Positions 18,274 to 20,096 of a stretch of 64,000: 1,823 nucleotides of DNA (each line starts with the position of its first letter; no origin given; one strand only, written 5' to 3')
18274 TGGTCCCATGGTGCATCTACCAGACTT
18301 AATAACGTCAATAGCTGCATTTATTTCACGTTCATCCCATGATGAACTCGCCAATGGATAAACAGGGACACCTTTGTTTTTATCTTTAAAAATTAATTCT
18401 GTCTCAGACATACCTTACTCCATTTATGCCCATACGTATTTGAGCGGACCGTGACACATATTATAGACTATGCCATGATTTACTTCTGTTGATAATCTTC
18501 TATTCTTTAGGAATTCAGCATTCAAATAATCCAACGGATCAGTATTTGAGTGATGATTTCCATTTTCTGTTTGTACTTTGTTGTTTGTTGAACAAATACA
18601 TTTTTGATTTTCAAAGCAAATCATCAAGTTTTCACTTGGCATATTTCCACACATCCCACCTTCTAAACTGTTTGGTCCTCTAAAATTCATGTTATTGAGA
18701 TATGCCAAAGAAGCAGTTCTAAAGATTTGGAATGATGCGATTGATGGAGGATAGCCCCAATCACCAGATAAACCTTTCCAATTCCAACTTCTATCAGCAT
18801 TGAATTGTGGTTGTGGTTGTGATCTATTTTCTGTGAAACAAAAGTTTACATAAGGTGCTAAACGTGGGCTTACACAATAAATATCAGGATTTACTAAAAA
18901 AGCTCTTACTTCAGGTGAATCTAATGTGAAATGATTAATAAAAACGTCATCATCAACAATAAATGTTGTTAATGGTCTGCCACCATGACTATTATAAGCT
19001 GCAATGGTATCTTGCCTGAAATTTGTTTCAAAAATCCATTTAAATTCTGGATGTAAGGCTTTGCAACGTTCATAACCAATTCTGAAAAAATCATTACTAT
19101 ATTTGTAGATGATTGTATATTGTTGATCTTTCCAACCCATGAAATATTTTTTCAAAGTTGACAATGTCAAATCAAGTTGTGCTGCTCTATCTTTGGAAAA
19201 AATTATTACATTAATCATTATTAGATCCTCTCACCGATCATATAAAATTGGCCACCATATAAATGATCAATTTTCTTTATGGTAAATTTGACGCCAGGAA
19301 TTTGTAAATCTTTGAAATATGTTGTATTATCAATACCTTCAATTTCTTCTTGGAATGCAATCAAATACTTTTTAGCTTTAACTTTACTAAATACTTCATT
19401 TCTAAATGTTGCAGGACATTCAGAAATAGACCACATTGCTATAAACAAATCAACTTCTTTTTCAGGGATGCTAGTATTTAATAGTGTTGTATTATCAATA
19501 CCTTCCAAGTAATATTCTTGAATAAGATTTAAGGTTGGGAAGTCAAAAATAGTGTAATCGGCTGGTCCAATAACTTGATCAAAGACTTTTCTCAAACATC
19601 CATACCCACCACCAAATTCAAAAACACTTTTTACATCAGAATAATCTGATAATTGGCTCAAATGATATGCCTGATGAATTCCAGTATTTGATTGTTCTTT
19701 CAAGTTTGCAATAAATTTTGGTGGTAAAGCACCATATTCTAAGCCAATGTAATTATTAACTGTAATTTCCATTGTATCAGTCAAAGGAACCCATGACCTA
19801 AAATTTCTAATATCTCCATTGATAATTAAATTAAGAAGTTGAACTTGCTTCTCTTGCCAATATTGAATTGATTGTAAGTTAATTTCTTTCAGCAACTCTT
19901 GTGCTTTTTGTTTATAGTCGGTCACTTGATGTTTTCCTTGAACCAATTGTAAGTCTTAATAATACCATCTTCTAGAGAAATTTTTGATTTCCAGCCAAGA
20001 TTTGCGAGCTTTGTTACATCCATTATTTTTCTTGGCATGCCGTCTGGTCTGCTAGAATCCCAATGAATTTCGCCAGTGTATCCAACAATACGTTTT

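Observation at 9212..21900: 12.7-kb phage glycan-building island: nine GT-like genes, two methyltransferases and its own nucleotide-sugar supply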

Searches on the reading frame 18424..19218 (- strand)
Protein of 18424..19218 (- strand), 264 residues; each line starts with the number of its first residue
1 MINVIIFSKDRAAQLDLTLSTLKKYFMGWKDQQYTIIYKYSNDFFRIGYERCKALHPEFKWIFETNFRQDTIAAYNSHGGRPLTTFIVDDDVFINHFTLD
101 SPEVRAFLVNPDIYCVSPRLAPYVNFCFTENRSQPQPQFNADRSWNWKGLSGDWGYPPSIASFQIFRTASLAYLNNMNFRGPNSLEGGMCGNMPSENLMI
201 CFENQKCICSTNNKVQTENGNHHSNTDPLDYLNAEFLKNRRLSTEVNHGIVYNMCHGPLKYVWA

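Call 4: search_protein_families(library=pfam, proteins=[window:18424-19218:-], max_evalue=0.01)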
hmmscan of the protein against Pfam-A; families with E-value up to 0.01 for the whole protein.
window:18424-19218:- (264 aa): 0 families

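Call 6: search_protein_families(library=ncbifam, proteins=[window:18424-19218:-], max_evalue=0.001)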
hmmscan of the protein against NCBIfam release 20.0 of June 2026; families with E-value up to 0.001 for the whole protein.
window:18424-19218:- (264 aa): 0 families

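Call 27: find_homologous_proteins(query=window:18424-19218:-)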
Query window:18424-19218:- (264 aa): 57 proteins with E <= 0.001 among 154 candidates.
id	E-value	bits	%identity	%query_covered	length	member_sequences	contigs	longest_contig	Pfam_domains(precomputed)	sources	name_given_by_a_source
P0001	9.1e-186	634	100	100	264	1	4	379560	-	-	-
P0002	1.5e-125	436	70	94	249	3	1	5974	-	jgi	jgi:hypothetical protein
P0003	6.0e-106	372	61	99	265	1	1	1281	-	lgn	-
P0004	7.7e-103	362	61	100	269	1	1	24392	-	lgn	-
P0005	5.4e-97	343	56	99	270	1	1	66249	-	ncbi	-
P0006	1.7e-92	328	58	100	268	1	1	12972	-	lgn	-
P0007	4.3e-92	326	56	100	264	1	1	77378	-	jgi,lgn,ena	-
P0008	9.5e-91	322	53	100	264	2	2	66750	-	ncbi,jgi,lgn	jgi:hypothetical protein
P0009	1.0e-90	322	52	100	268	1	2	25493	-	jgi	jgi:hypothetical protein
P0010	4.2e-90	320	54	100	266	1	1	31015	-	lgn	-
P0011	1.1e-89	319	54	100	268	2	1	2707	-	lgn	-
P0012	4.1e-89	317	54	100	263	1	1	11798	-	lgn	-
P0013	4.4e-89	317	54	100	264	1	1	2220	-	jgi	jgi:hypothetical protein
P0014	2.0e-88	314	55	100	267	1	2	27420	-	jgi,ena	jgi:hypothetical protein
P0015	4.5e-87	310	53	98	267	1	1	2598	-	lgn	-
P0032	7.3e-79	283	50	100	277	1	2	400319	-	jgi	jgi:hypothetical protein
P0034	8.9e-77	276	48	98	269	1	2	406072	-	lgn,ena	-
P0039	1.2e-37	148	34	99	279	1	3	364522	-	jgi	jgi:hypothetical protein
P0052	6.6e-26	109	31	98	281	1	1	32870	-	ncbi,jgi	ncbi:MAG: hypothetical protein ACYTDT_01430 [Planctomycetota bacterium]|jgi:hypothetical protein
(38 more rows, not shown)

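Call 28: find_encoding_contigs(protein=P0001, flank=10000, max_places=6)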
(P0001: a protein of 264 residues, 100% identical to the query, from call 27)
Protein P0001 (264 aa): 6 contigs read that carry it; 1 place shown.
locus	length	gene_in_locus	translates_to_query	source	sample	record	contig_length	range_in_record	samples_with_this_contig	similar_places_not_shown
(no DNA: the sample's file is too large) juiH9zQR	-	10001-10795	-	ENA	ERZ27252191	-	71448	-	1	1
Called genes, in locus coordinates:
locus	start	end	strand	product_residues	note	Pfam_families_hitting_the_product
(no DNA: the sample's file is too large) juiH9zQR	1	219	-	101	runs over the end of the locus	-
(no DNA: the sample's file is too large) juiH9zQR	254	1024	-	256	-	-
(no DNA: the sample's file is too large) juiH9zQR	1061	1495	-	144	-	PF00293:NUDIX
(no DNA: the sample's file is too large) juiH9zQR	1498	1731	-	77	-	-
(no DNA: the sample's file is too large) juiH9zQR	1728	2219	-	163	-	PF08719:NADAR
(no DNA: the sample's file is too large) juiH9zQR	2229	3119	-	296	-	-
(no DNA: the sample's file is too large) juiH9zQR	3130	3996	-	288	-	PF06508:QueC (weak)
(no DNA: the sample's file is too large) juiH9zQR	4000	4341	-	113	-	PF10686:YAcAr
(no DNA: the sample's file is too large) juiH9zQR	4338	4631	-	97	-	-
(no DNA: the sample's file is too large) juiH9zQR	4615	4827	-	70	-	-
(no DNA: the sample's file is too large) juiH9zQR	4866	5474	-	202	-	-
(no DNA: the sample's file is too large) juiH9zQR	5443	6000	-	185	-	PF03350:UPF0114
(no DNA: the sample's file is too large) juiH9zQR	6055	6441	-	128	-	-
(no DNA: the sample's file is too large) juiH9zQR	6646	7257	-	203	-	-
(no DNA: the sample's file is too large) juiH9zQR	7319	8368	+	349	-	PF01370:Epimerase, PF04321:RmlD_sub_bind, PF16363:GDP_Man_Dehyd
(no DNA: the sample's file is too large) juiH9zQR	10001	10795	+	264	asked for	-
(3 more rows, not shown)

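Call 29: find_encoding_contigs(protein=P0032, flank=10000, max_places=3)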
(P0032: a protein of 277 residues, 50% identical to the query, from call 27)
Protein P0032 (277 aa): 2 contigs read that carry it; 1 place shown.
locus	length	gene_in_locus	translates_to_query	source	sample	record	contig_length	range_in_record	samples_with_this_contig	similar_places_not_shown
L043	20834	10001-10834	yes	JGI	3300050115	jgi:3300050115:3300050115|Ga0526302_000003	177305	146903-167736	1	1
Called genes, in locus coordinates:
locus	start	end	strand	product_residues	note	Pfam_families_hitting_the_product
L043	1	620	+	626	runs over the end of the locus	PF02518:HATPase_c, PF13589:HATPase_c_3 (weak), PF00204:DNA_gyraseB, PF01751:Toprim, PF16898:TOPRIM_C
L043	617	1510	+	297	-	PF00850:Hist_deacetyl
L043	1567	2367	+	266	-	-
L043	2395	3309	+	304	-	PF03215:Rad17, PF00004:AAA, PF13177:DNA_pol3_delta2, PF21328:Gp44_lid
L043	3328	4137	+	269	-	-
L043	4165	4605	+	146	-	-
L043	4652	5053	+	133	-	PF01818:Translat_reg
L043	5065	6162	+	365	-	-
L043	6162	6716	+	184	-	PF13521:AAA_28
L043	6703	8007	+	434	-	PF00521:DNA_topoisoIV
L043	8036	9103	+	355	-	PF01370:Epimerase, PF02719:Polysacc_synt_2 (weak), PF04321:RmlD_sub_bind, PF16363:GDP_Man_Dehyd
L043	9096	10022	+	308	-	PF01370:Epimerase, PF04321:RmlD_sub_bind (weak), PF16363:GDP_Man_Dehyd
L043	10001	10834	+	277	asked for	-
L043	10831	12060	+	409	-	PF00266:Aminotran_5, PF01041:DegT_DnrJ_EryC1, PF00155:Aminotran_1_2 (weak), PF01053:Cys_Met_Meta_PP (weak)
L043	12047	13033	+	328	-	PF01073:3Beta_HSD (weak), PF01370:Epimerase, PF02719:Polysacc_synt_2 (faint), PF16363:GDP_Man_Dehyd, PF07993:NAD_binding_4 (faint)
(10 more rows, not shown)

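Call 30: find_encoding_contigs(protein=P0034, flank=10000, max_places=3)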
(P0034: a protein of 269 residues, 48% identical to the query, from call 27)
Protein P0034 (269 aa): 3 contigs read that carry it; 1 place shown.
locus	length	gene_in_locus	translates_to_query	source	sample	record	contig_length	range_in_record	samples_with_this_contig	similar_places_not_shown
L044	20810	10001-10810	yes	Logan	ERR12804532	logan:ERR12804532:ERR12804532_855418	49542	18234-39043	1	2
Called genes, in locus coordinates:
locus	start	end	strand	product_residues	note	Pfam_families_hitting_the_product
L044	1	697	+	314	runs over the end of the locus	PF00850:Hist_deacetyl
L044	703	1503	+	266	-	-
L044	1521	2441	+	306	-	PF03215:Rad17, PF05496:RuvB_N (weak), PF00004:AAA, PF13401:AAA_22 (faint), PF13177:DNA_pol3_delta2, PF21328:Gp44_lid (weak)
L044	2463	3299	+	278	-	-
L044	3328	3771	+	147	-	PF16790:Phage_clamp_A (weak)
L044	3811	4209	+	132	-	PF01818:Translat_reg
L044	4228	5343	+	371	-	-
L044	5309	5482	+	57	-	-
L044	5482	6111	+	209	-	PF13521:AAA_28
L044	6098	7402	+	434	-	PF00521:DNA_topoisoIV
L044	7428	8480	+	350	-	PF01370:Epimerase, PF02719:Polysacc_synt_2, PF04321:RmlD_sub_bind, PF16363:GDP_Man_Dehyd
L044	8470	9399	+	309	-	PF01370:Epimerase, PF16363:GDP_Man_Dehyd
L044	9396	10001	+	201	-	PF13578:Methyltransf_24 (faint)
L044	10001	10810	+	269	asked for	-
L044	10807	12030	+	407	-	PF00266:Aminotran_5 (weak), PF01041:DegT_DnrJ_EryC1, PF00155:Aminotran_1_2, PF01053:Cys_Met_Meta_PP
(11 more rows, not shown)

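Call 49: predict_structure(alignment_id=A3)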
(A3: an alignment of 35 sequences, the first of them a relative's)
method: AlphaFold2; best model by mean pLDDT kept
length: 264 residues; sequences in the alignment: 35
mean_pLDDT: 95.4   pTM: 0.93
mean pLDDT of the five models: 95.4, 95.5, 94.9, 94.9, 93.6
residues with pLDDT >= 90: 246; 70-90: 16; 50-70: 2; < 50: 0
segments of 3 or more residues with pLDDT < 50: none
pLDDT, mean of each block of 10 residues (from residue 1): 98 99 98 98 98 99 98 90 97 98 98 98 95 95 95 93 96 96 94 94 97 78 88 98 98 95 96
secondary structure, 60 per line:
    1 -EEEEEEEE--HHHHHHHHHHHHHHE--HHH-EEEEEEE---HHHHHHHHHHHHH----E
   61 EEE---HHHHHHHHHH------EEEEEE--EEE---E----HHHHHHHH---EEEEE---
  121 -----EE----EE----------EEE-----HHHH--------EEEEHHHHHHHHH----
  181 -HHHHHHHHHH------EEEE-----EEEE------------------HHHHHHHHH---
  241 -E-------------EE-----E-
elements in order: E2-9 H12-25 E33-39 H43-55 E60-63 H67-76 E83-88 E91-93 H102-109 E113-117 E144-146 H152-155 E164-167 H168-176 H182-191 E198-201 E207-210 H229-237

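Call 52: fold_search(model_id=the predicted structure, library=pdb)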
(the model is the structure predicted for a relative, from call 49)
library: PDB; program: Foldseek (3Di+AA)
matches with E <= 10: 500; with E <= 0.001: 180
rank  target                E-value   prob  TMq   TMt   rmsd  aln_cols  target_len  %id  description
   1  6h4f_C                1.3e-06  1.00  0.50  0.43   6.7       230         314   14  TarP-3RboP (released 2018-09-26)
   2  1foa                  1.5e-06  1.00  0.50  0.40   7.2       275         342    9  CRYSTAL STRUCTURE OF N-ACETYLGLUCOSAMINYLTRANSFERASE I (released 2001-05-16)
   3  6h4f_B                1.5e-06  1.00  0.52  0.44   6.7       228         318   15  TarP-3RboP (released 2018-09-26)
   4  6h4f_E                1.6e-06  1.00  0.52  0.45   5.2       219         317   15  TarP-3RboP (released 2018-09-26)
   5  6h1j_C                2.0e-06  1.00  0.51  0.44   6.4       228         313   13  TarP native (released 2018-09-26)
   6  6h4f_A                2.3e-06  1.00  0.52  0.44   6.6       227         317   15  TarP-3RboP (released 2018-09-26)
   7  5ggi_B                2.4e-06  1.00  0.47  0.25   5.7       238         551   14  Crystal structure of human protein O-mannose beta-1,2-N-acetylglucosaminyltransferase in complex with Mn, UDP and Mann (released 2016-08-10)
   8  6h4f_F                2.6e-06  1.00  0.50  0.43   6.9       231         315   14  TarP-3RboP (released 2018-09-26)
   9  5ggi_A                2.9e-06  1.00  0.49  0.34   5.4       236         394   13  Crystal structure of human protein O-mannose beta-1,2-N-acetylglucosaminyltransferase in complex with Mn, UDP and Mann (released 2016-08-10)
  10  6yv7_B                3.1e-06  1.00  0.47  0.37   6.1       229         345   11  Mannosyltransferase PcManGT from Pyrobaculum calidifontis (released 2020-07-22)
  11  5ggf_A                3.5e-06  1.00  0.49  0.26   5.4       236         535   13  Crystal structure of human protein O-mannose beta-1,2-N-acetylglucosaminyltransferase form II (released 2016-08-10)
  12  6h4f_P                4.2e-06  1.00  0.49  0.44   6.5       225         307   16  TarP-3RboP (released 2018-09-26)
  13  6h4f_Q                4.2e-06  1.00  0.52  0.46   6.3       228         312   15  TarP-3RboP (released 2018-09-26)
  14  6h1j_B                4.8e-06  1.00  0.48  0.42   5.7       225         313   11  TarP native (released 2018-09-26)
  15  1fo8                  5.4e-06  1.00  0.48  0.40   5.3       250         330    8  CRYSTAL STRUCTURE OF N-ACETYLGLUCOSAMINYLTRANSFERASE I (released 2001-04-25)
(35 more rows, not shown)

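Call 59: find_encoding_contigs(protein=P0039, flank=10000, max_places=2)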
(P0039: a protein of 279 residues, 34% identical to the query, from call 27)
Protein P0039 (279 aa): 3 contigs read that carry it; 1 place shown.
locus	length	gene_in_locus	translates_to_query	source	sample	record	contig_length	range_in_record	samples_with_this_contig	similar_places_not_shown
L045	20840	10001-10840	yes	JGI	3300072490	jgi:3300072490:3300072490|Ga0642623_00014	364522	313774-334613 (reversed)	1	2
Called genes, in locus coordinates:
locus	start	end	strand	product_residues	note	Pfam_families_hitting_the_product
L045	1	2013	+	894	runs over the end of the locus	-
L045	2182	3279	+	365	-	PF09250:Prim-Pol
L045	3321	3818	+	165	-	-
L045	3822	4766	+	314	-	-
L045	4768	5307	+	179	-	-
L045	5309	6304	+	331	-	PF00478:IMPDH, PF03060:NMO, PF01070:FMN_dh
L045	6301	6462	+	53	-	-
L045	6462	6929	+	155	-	PF01050:MannoseP_isomer, PF07883:Cupin_2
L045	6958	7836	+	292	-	PF12705:PDDEXK_1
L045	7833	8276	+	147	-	-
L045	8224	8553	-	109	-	-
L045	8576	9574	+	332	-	PF00535:Glycos_transf_2 (weak)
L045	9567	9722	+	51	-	-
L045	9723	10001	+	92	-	-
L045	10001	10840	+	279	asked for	-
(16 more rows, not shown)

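Call 60: find_encoding_contigs(protein=P0052, flank=10000, max_places=2)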
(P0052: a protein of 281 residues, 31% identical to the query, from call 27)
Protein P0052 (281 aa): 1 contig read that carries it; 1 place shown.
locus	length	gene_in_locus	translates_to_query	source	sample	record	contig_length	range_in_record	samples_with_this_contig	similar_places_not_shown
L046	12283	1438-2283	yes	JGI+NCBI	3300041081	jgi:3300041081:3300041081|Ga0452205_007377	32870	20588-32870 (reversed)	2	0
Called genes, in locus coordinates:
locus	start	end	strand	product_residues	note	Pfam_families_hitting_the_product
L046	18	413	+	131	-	-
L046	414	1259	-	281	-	PF00535:Glycos_transf_2, PF10111:Glyco_tranf_2_2, PF13641:Glyco_tranf_2_3 (faint)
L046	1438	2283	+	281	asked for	-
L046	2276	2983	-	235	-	PF05050:Methyltransf_21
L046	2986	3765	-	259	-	PF03269:DUF268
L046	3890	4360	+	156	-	PF13439:Glyco_transf_4, PF13579:Glyco_trans_4_4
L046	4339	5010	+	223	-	PF20706:GT4-conflict (weak), PF00534:Glycos_transf_1, PF13692:Glyco_trans_1_4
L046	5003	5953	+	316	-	PF00535:Glycos_transf_2, PF10111:Glyco_tranf_2_2, PF13641:Glyco_tranf_2_3 (weak)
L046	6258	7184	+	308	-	PF00291:PALP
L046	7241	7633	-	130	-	PF00581:Rhodanese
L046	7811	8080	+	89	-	-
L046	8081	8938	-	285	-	PF00175:NAD_binding_1, PF10418:DHODB_Fe-S_bind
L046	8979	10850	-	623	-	-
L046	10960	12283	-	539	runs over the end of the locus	-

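Call 61: search_dna_similar(query=P0001, collection=phages, mode=protein, max_rows=20, max_evalue=0.001)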
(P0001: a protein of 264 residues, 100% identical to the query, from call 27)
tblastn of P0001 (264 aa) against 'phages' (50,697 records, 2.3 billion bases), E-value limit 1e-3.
Records with a match: 2; places in all: 2; records where one place covers at least 80% of the query: 2.
Best place of each record, by identity: <60% 2.
By first word of the organism name: uncultured 2.
By host as written in the record: - 2.
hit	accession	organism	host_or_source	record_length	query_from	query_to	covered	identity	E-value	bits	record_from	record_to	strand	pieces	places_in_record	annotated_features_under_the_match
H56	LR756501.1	uncultured phage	metagenomic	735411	1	256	97%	34.4%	3e-38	147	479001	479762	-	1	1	record has no annotation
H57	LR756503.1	uncultured phage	metagenomic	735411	1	256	97%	34.4%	3e-38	147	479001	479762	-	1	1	record has no annotation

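Call 100: find_related_loci(query=A3, collection=viral_contigs, flank=10000)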
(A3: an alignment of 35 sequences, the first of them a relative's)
Query A3 (264 aa) in viral_contigs; peptide patterns used: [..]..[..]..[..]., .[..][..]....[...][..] (x = any residue, [..] = any of these).
162 stretches matched a pattern; 142 encode a relative of the query (tblastn E <= 1e-3); the best 80 are kept; 80 distinct loci.
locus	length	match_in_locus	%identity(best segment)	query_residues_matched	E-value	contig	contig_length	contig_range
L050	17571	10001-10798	52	1-263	1e-93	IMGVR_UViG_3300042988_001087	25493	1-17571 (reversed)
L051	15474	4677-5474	54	1-263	2e-93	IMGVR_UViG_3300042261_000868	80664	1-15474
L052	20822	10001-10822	53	1-263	1e-82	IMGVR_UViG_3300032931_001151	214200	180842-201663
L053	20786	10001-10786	45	1-263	2e-70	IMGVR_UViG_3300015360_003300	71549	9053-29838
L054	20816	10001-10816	44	1-259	5e-62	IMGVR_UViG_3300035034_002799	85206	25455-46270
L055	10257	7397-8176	36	1-260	2e-46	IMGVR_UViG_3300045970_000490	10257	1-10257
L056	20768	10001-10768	37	1-256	3e-46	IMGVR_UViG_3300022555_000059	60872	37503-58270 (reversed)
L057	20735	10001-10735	37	1-245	6e-45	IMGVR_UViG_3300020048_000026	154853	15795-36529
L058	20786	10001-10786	36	1-262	4e-44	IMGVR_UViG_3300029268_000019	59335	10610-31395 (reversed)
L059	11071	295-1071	36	2-260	5e-43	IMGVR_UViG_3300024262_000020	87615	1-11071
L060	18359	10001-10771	34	2-259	2e-42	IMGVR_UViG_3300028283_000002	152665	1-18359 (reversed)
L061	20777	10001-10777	33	1-263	5e-42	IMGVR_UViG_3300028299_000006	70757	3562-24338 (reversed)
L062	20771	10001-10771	34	2-263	5e-42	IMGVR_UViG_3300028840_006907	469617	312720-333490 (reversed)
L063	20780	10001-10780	36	2-260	2e-41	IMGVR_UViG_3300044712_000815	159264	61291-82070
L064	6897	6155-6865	37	1-237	5e-41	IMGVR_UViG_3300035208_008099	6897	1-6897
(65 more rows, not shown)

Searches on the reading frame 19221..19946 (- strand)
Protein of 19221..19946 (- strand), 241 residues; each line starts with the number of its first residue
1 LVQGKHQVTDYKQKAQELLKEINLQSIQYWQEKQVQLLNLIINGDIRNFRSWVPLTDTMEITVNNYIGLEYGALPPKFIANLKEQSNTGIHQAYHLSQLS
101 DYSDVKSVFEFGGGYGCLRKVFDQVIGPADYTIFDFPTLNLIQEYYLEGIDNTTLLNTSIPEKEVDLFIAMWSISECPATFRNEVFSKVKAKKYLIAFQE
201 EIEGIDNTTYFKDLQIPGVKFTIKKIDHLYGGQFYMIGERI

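Call 4: search_protein_families(library=pfam, proteins=[window:19221-19946:-], max_evalue=0.01)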
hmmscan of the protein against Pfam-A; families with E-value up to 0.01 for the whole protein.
window:19221-19946:- (241 aa): 0 families

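Call 6: search_protein_families(library=ncbifam, proteins=[window:19221-19946:-], max_evalue=0.001)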
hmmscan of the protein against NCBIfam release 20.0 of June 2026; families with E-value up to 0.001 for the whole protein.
window:19221-19946:- (241 aa): 1 family
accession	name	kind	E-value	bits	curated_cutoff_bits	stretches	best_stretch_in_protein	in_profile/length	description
TIGR04371.1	methyltran_NanM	subfamily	7.6e-08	32.2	44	1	96-175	141-230/273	putative sugar O-methyltransferase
